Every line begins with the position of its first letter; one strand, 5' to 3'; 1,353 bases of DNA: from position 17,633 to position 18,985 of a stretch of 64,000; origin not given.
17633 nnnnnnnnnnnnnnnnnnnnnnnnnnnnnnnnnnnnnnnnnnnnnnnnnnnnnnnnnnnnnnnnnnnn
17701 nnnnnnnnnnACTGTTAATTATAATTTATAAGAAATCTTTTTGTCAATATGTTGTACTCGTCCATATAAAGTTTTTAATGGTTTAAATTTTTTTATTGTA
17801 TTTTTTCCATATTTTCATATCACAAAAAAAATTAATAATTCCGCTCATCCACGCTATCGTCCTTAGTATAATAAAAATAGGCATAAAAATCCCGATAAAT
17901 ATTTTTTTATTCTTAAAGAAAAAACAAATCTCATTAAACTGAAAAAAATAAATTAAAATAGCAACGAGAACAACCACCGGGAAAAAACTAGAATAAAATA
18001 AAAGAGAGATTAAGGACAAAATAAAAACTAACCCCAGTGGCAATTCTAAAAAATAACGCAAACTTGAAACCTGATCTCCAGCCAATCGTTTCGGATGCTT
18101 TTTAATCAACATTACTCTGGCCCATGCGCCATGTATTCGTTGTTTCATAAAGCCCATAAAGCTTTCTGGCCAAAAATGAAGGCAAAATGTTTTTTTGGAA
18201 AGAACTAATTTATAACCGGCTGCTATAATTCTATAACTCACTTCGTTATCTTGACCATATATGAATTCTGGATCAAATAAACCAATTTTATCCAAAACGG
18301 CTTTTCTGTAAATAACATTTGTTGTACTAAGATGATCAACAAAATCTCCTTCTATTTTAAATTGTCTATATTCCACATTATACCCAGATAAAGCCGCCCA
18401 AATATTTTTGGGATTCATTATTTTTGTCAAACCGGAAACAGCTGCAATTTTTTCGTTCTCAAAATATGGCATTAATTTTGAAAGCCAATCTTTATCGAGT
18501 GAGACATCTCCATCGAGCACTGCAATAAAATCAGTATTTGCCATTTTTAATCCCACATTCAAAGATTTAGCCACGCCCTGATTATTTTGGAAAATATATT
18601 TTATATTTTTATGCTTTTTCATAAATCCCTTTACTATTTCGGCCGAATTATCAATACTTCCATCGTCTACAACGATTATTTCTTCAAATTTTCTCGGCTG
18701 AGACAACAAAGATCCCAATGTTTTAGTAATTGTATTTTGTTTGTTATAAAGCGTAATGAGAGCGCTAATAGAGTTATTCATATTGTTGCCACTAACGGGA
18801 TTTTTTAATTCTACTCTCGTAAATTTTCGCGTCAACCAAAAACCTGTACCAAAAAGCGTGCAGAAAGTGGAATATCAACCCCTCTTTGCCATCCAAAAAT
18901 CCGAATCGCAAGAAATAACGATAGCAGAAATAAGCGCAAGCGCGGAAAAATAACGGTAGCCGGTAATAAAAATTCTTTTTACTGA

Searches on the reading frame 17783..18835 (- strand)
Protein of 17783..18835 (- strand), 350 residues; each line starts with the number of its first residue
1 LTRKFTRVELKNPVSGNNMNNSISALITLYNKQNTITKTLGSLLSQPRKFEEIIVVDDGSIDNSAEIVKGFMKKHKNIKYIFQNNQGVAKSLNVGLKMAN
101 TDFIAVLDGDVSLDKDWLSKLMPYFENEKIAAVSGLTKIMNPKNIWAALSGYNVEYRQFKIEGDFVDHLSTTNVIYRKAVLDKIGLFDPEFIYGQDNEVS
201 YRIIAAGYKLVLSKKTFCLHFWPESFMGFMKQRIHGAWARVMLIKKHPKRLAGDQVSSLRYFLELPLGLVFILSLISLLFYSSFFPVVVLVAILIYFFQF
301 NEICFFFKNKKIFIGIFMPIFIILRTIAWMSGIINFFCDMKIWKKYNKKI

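Call 3: search_protein_families(library=pfam, proteins=[window:17783-18835:-], max_evalue=1)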
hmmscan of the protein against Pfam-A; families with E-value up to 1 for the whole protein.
window:17783-18835:- (350 aa): 6 families
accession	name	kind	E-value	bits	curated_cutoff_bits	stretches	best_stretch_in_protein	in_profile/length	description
PF00535.33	Glycos_transf_2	-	2.1e-33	116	23.3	1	24-184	1-167/168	Glycosyl transferase family 2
PF13641.12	Glyco_tranf_2_3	-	6e-22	79.2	27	1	23-233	3-224/230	Glycosyltransferase like family 2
PF13632.12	Glyco_trans_2_3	-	2.3e-12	47.6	27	1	103-297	1-196/198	Glycosyl transferase family group 2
PF10111.15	Glyco_tranf_2_2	-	2.9e-09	37.2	27.3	1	25-123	2-104/276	Glycosyltransferase like family 2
PF13506.12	Glyco_transf_21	-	3.4e-07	30.4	21.7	1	92-223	22-157/174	Glycosyl transferase family 21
PF13704.12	Glyco_tranf_2_4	-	0.028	15.3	27.5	1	49-108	18-79/98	Glycosyl transferase family 2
